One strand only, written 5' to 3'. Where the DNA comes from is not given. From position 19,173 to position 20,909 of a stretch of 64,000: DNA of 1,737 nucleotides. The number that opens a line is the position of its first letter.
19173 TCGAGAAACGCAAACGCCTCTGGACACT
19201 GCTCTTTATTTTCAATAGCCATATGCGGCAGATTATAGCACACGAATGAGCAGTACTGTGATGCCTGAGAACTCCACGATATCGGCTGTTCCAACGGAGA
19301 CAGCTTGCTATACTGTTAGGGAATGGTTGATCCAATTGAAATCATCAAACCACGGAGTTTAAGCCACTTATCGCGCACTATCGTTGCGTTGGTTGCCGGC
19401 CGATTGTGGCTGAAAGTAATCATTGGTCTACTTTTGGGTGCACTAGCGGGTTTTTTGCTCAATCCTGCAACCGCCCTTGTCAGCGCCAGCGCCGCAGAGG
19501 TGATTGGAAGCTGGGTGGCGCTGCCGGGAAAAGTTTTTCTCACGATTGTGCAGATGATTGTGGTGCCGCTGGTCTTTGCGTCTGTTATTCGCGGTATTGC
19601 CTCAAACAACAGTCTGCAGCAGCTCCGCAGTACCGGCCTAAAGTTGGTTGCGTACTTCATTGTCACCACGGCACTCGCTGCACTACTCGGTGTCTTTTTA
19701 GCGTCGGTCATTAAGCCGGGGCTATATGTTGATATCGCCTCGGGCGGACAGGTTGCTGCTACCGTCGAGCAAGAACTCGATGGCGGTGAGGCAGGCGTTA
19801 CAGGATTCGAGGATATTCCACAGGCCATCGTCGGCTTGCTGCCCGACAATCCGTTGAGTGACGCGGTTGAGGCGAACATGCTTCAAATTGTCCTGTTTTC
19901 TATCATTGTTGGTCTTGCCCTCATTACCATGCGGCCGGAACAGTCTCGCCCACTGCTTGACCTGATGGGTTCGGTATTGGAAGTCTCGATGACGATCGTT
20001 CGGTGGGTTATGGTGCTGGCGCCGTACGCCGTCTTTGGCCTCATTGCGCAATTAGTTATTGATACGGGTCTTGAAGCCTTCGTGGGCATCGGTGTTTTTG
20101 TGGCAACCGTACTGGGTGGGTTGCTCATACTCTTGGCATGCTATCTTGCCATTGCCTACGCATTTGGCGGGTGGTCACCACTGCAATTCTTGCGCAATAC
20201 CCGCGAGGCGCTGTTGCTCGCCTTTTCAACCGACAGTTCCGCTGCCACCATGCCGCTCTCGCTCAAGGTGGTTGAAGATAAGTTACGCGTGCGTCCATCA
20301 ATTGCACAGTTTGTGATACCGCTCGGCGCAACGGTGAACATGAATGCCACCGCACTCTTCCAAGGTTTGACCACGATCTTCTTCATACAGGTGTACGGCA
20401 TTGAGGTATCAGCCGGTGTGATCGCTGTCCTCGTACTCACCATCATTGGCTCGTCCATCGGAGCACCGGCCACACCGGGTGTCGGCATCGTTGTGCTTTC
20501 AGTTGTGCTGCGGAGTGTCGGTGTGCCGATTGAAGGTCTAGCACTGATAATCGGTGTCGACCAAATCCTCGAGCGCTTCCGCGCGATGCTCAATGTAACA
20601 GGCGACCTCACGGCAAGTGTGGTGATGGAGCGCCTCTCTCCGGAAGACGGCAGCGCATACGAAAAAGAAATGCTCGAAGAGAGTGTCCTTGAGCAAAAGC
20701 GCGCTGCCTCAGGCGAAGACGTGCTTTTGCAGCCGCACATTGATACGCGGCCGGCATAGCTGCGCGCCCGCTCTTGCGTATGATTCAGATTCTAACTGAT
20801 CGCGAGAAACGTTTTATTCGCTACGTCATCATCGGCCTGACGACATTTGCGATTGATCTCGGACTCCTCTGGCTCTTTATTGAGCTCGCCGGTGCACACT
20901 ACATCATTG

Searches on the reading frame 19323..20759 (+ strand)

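Call 29: search_protein_families(library=pfam, proteins=[window:19323-20759:+], max_evalue=0.001)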
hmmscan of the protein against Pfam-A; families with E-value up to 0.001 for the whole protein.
window:19323-20759:+ (478 aa): 1 family
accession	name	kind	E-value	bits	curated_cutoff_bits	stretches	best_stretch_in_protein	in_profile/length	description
PF00375.23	SDF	-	7.5e-111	371.3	27.9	1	28-437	1-386/387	Sodium:dicarboxylate symporter family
